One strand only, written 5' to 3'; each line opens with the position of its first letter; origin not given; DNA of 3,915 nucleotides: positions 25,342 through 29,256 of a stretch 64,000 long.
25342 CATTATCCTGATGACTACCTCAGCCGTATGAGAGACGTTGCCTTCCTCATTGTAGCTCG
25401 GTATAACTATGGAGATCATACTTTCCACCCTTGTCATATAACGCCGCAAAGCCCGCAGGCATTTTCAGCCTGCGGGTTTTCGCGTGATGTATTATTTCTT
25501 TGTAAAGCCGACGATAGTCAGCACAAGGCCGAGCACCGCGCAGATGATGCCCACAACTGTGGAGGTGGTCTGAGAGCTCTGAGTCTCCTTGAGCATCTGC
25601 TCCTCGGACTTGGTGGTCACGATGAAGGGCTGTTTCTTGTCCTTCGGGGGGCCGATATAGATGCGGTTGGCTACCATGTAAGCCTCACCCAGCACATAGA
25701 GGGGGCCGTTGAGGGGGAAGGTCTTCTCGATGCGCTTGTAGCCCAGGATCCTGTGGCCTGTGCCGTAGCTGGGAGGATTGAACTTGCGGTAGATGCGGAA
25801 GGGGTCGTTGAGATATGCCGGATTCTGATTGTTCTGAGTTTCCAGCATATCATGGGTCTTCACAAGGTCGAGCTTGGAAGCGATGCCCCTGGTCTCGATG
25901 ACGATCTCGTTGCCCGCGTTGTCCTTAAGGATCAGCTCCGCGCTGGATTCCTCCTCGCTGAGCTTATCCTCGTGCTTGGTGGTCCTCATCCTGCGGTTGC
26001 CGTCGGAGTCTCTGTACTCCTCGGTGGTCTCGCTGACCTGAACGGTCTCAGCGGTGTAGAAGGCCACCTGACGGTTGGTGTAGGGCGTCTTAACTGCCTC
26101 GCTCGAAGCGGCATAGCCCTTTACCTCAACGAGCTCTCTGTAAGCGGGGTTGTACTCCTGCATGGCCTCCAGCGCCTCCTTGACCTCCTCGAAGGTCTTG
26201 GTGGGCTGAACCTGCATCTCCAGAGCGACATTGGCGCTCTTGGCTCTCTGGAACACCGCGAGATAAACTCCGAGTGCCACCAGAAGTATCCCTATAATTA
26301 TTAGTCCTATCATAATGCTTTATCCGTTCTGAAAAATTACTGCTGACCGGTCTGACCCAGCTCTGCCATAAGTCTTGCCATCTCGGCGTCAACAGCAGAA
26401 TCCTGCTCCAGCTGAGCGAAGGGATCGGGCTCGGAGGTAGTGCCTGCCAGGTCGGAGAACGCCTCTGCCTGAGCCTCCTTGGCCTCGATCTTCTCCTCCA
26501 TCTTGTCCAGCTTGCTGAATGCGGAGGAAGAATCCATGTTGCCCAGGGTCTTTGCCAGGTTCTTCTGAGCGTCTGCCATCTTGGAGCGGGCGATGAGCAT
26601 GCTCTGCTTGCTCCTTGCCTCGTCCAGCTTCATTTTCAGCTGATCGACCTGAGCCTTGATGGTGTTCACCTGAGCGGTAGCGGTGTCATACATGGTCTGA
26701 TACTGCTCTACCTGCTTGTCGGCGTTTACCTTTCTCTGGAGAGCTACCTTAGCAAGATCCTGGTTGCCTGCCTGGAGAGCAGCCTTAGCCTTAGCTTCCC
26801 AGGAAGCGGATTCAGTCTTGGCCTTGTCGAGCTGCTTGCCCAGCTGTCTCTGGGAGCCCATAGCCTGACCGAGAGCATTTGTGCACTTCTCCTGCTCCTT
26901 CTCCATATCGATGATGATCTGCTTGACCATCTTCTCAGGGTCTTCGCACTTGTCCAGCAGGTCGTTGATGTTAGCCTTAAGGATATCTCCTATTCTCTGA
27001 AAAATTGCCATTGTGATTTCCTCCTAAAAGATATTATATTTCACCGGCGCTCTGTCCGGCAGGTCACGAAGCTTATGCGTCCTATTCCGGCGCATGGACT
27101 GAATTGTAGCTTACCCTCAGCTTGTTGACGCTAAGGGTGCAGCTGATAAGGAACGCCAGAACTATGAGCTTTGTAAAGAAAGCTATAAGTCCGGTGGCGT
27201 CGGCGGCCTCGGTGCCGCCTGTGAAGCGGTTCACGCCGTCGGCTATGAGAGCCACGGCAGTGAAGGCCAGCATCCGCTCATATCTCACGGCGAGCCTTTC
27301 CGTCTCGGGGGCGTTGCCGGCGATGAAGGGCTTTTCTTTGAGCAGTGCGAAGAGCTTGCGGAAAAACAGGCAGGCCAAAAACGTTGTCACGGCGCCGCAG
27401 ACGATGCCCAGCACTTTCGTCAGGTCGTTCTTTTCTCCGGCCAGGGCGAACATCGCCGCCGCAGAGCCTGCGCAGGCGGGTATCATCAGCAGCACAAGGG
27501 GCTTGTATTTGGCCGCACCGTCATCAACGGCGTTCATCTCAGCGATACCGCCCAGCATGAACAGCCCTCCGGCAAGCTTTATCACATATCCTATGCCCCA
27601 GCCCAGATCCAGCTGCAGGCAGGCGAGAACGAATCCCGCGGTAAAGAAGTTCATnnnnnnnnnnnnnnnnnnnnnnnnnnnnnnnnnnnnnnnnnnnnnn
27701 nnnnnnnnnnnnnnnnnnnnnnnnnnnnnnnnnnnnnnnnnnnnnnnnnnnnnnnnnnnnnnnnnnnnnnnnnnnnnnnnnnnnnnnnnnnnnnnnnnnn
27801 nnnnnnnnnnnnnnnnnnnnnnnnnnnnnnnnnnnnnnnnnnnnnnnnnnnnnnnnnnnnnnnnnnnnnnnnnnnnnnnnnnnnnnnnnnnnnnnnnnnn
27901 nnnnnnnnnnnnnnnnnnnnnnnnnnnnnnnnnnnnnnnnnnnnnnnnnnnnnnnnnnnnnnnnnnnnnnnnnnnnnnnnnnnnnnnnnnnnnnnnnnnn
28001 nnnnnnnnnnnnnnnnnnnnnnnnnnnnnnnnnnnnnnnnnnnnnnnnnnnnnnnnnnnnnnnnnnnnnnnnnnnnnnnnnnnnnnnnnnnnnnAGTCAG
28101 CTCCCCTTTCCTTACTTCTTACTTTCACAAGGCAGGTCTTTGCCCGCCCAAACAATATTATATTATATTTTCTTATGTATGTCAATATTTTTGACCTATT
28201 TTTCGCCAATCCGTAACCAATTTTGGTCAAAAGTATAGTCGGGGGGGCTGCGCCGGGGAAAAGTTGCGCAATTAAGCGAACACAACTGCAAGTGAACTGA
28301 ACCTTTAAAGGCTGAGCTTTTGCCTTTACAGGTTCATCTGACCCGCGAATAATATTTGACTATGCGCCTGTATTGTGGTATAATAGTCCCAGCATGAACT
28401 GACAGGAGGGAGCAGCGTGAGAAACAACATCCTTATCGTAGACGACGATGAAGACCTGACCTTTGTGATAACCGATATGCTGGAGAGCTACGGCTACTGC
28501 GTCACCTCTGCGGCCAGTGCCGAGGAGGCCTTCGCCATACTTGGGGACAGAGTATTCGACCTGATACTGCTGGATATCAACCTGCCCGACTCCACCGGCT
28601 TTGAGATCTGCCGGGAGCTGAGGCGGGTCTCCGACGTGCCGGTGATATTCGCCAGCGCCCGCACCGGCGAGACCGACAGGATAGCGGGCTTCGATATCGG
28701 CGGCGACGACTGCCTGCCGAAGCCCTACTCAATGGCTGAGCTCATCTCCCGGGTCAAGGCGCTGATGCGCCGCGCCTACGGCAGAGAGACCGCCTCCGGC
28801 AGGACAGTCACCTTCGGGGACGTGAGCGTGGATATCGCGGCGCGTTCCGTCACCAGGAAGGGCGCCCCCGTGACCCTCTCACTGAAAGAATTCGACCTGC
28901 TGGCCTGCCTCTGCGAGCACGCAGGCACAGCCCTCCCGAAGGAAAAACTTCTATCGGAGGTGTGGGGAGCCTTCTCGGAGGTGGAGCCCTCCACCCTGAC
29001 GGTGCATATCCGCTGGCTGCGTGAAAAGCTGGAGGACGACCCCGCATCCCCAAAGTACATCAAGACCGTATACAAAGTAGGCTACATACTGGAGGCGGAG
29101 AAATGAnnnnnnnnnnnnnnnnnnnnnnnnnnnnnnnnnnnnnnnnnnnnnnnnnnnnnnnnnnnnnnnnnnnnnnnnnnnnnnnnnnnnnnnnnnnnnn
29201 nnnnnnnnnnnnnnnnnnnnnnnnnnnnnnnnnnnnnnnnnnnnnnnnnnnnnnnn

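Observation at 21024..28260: Seven-gene envelope operon: LiaI-like membrane proteins, PspA, a bitopic protein, GT2 (CsbB-like), YfhO and a membrane protein, behind a perfect promoter and divergent from a Bce-like TCS/ABC module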

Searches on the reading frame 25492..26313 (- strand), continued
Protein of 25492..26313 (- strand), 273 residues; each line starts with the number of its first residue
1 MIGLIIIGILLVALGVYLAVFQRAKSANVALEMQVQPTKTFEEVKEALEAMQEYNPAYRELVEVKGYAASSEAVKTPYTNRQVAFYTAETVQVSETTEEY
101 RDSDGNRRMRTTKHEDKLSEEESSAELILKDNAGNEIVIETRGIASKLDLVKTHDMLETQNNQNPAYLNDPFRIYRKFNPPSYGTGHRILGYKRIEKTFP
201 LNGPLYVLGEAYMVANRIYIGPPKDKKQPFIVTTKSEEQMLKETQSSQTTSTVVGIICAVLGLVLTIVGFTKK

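Call 63: find_encoding_contigs(protein=P0021, flank=10000, max_places=1)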
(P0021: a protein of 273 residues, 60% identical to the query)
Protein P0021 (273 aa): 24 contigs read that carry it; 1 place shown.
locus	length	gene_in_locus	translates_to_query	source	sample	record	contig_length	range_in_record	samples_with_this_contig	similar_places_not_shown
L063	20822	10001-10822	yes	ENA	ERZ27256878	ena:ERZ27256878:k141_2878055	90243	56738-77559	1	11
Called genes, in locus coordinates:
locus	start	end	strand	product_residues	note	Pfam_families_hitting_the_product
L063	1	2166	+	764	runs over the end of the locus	PF05496:RuvB_N (faint), PF00004:AAA, PF17871:AAA_lid_9, PF00158:Sigma54_activat (weak), PF07724:AAA_2, PF00004:AAA (weak), PF07728:AAA_5, PF10431:ClpB_D2-small, +9 more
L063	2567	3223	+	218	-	PF23455:DUF7129 (faint), PF23458:DUF7130 (faint), PF00210:Ferritin (weak), PF02915:Rubrerythrin, PF21349:RUBY_RBDX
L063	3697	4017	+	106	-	PF03551:PadR, PF13601:HTH_34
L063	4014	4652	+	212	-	PF22564:HAAS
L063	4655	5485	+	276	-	PF13349:DUF4097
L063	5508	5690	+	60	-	PF04024:PspC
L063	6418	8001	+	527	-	PF12229:PG_binding_4, PF03734:YkuD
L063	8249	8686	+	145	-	-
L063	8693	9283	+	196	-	-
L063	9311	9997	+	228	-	PF04012:PspA_IM30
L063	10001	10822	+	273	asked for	PF12483:GIDE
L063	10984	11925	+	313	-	PF00535:Glycos_transf_2, PF10111:Glyco_tranf_2_2 (weak), PF13641:Glyco_tranf_2_3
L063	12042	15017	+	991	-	PF09586:YfhO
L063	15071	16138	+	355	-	PF13240:Zn_Ribbon_1, PF13248:Zn_ribbon_3 (weak)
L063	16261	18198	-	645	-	PF00005:ABC_tran, PF02463:SMC_N (faint), PF13175:AAA_15 (faint), PF13555:AAA_29 (faint), PF13304:AAA_21 (faint), PF12848:ABC_tran_Xtn, PF00005:ABC_tran, PF16326:ABC_tran_CTD, +1 more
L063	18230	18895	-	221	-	PF01987:AIM24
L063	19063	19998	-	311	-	PF01145:Band_7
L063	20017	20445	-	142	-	PF01957:NfeD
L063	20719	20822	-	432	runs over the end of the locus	-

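Call 80: fold_search(model_id=the predicted structure, library=pdb)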
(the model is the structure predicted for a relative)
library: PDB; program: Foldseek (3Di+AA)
matches with E <= 10: 873; with E <= 0.001: 0
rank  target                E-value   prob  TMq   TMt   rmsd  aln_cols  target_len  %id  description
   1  7y8s_A                1.5e-02  0.04  0.07  0.07  29.2       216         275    9  Crystal structure of sDscam FNIII1-3 domains, isoform beta2v6 (released 2023-05-24)
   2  7y8s_B                1.9e-02  0.04  0.06  0.06  29.4       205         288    9  Crystal structure of sDscam FNIII1-3 domains, isoform beta2v6 (released 2023-05-24)
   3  6xax_B                2.3e-02  0.04  0.07  0.07  28.3       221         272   11  Structure of a fragment of human fibronectin containing the 11th type III domain, extra domain A, and the 12th type II (released 2021-06-09)
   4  3b07_B                2.9e-02  0.08  0.08  0.08  26.3       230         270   12  Crystal structure of octameric pore form of gamma-hemolysin from Staphylococcus aureus (released 2011-10-12)
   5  9dix_B                3.3e-02  0.07  0.09  0.10  19.3       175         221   10  HCMV gH/UL116/UL141 3-mer complex, ectodomain (released 2024-11-20)
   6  4i9x_A                4.4e-02  0.07  0.08  0.10  21.3       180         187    9  Crystal structure of human cytomegalovirus glycoprotein UL141 targeting the death receptor TRAIL-R2 (released 2013-04-03)
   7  6xay_C                4.9e-02  0.04  0.07  0.07  27.8       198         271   10  Structure of a fragment of human fibronectin containing the 10th, 11th and 12th type III domains (released 2021-06-09)
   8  6xay_A                4.9e-02  0.03  0.08  0.08  26.9       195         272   12  Structure of a fragment of human fibronectin containing the 10th, 11th and 12th type III domains (released 2021-06-09)
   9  6xax_A                6.5e-02  0.03  0.07  0.07  27.6       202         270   11  Structure of a fragment of human fibronectin containing the 11th type III domain, extra domain A, and the 12th type II (released 2021-06-09)
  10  1bqh_I                7.3e-02  0.09  0.09  0.16  20.7       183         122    6  MURINE CD8AA ECTODOMAIN FRAGMENT IN COMPLEX WITH H-2KB/VSV8 (released 1998-08-19)
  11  3r8q                  7.8e-02  0.02  0.07  0.07  27.7       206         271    8  Structure of Fibronectin domain 12-14 (released 2012-04-11)
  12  6xay_B                8.2e-02  0.03  0.07  0.07  27.4       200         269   12  Structure of a fragment of human fibronectin containing the 10th, 11th and 12th type III domains (released 2021-06-09)
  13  5odn_E                8.7e-02  0.25  0.13  0.27  18.6       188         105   12  Salinibacter ruber Single-Strand Binding protein (released 2018-08-01)
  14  7mrk_D                9.2e-02  0.02  0.07  0.06  30.7       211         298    7  Chicken CNTN4 APP complex (released 2022-01-05)
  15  4jm0_B                9.8e-02  0.05  0.09  0.11  19.6       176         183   11  Structure of Human Cytomegalovirus Immune Modulator UL141 (released 2014-02-26)
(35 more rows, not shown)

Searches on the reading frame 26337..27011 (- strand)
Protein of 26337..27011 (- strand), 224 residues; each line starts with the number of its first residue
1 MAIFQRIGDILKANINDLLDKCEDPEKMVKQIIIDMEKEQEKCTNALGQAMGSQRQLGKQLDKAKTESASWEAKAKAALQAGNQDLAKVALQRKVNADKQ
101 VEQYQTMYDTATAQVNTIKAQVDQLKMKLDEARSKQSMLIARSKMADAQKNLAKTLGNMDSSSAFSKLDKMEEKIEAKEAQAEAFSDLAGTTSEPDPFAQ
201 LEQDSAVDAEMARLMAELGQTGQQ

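Call 3: search_protein_families(library=pfam, proteins=[window:26337-27011:-], max_evalue=0.01)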
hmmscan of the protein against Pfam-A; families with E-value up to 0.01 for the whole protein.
window:26337-27011:- (224 aa): 2 families
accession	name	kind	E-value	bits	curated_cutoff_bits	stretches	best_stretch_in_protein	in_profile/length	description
PF04012.17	PspA_IM30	-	3.3e-56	190.8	33.9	1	3-219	2-219/220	PspA/IM30 family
PF03357.26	Snf7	-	0.0031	17.7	27.3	0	53-220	9-155/171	Snf7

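Call 9: search_protein_families(library=ncbifam, proteins=[window:26337-27011:-], max_evalue=0.01)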
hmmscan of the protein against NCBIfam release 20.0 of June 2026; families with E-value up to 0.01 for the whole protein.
window:26337-27011:- (224 aa): 5 families
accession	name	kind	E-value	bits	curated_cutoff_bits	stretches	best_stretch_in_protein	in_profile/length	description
TIGR02977.1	phageshock_pspA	equivalog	2.8e-46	158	242.95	1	1-218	1-217/219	phage shock protein PspA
NF045984.1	StressProtLiaH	equivalog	1.4e-30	106.7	380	1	3-218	2-215/225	stress responsive protein LiaH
NF007974.0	PRK10698.1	equivalog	4.5e-30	105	336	1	1-220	1-219/222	phage shock protein PspA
TIGR04376.1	TIGR04376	hypoth_equivalog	3e-05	24.1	125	1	31-183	27-181/189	TIGR04376 family protein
NF003034.1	PRK03918.1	equivalog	0.0068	14.4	700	1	15-191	181-353/878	DNA double-strand break repair ATPase Rad50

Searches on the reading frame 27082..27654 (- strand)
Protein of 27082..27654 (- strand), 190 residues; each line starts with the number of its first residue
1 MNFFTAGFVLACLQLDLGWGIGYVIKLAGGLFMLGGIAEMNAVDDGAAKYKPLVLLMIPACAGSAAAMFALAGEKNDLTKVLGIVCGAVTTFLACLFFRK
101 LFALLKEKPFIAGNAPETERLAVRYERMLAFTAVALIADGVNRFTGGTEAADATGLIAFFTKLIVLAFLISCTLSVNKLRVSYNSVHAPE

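Call 3: search_protein_families(library=pfam, proteins=[window:27082-27654:-], max_evalue=0.01)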
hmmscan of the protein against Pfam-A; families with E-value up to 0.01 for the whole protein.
window:27082-27654:- (190 aa): 0 families

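Call 9: search_protein_families(library=ncbifam, proteins=[window:27082-27654:-], max_evalue=0.01)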
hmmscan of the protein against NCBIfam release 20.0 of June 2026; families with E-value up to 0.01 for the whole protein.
window:27082-27654:- (190 aa): 0 families

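Call 36: search_protein_families(library=pfam, proteins=[window:27082-27654:-], max_evalue=10)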
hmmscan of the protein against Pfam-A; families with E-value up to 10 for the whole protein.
window:27082-27654:- (190 aa): 1 family
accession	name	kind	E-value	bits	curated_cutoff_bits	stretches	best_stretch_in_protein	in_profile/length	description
PF15706.10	TMEM132_C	-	0.64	10.2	27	1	163-184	44-65/87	TMEM132 C-terminal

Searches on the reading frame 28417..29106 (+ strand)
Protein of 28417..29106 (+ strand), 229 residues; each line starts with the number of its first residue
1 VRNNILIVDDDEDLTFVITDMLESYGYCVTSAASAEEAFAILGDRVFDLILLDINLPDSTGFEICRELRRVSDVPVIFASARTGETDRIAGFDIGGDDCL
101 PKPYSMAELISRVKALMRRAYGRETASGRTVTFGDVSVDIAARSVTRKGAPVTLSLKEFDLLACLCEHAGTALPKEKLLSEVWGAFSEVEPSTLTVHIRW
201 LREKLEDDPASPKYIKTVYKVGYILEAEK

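Call 3: search_protein_families(library=pfam, proteins=[window:28417-29106:+], max_evalue=0.01)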
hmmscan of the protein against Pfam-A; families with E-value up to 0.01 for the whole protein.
window:28417-29106:+ (229 aa): 2 families
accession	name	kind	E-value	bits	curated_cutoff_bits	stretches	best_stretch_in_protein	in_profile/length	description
PF00072.30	Response_reg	-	1.2e-26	93.5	30.2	1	5-114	1-111/111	Response regulator receiver domain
PF00486.34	Trans_reg_C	-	1.2e-25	89.8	26.2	1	150-225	2-77/77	Transcriptional regulatory protein, C terminal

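Call 68: search_protein_families(library=ncbifam, proteins=[window:28417-29106:+], max_evalue=1e-10)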
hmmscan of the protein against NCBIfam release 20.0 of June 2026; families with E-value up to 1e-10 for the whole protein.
window:28417-29106:+ (229 aa): 56 families (the best 25 are shown)
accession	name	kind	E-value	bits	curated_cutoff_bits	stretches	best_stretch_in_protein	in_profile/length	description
TIGR02154.1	PhoB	equivalog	2.4e-53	180.7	296.2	1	1-225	1-225/226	phosphate regulon transcriptional regulator PhoB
NF040689.1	MtrAB_MtrA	equivalog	4.7e-53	179.8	300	1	5-223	1-216/219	MtrAB system response regulator MtrA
NF045944.1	ResRegRpaBCyano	equivalog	2e-52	177.8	330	1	6-225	1-227/229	response regulator transcription factor RpaB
NF040534.1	resp_reg_YycF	equivalog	5.9e-50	169.7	340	1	4-227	2-229/231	response regulator YycF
NF033117.2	vanR_ACDEGLN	exception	2.9e-49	167.7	350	1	5-226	1-226/226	VanR-ABDEGLN family response regulator transcription factor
NF007005.1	PRK09468.1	equivalog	4.7e-49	167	331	1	3-225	4-231/237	osmolarity response regulator transcription factor OmpR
NF053854.1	RespRegPhoBBctds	equivalog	3e-48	164.1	270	1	5-224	1-223/225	two-component system response regulator PhoB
NF008296.0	PRK11083.1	equivalog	3.3e-48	164.1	273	1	2-226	3-226/228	two-component system response regulator CreB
NF007820.0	PRK10529.1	equivalog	1.3e-47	162.1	325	1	3-223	2-221/225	two-component system response regulator KdpE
NF033120.0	vanR_FM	exception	3.8e-46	157.6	460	1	4-225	5-229/231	vancomycin resistance response regulator transcription factor, VanR-F/VanR-M family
NF007982.1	PRK10710.1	equivalog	5e-45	153.9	380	1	3-228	8-230/235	envelope stress response regulator BaeR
NF045991.1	RespRegCtrARhodob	equivalog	2.6e-43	148.4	350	1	5-226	3-222/224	response regulator transcription factor CtrA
NF041733.1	resp_reg_CseB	equivalog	3.7e-43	147.5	350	1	4-225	2-226/228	two-component system response regulator CseB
TIGR01387.1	cztR_silR_copR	subfamily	1.3e-42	145.9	279.2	1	5-225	1-218/218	heavy metal response regulator transcription factor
NF000401.1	vanR-A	exception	5.6e-42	143.7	500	1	1-226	1-230/231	vancomycin resistance response regulator transcription factor VanR-A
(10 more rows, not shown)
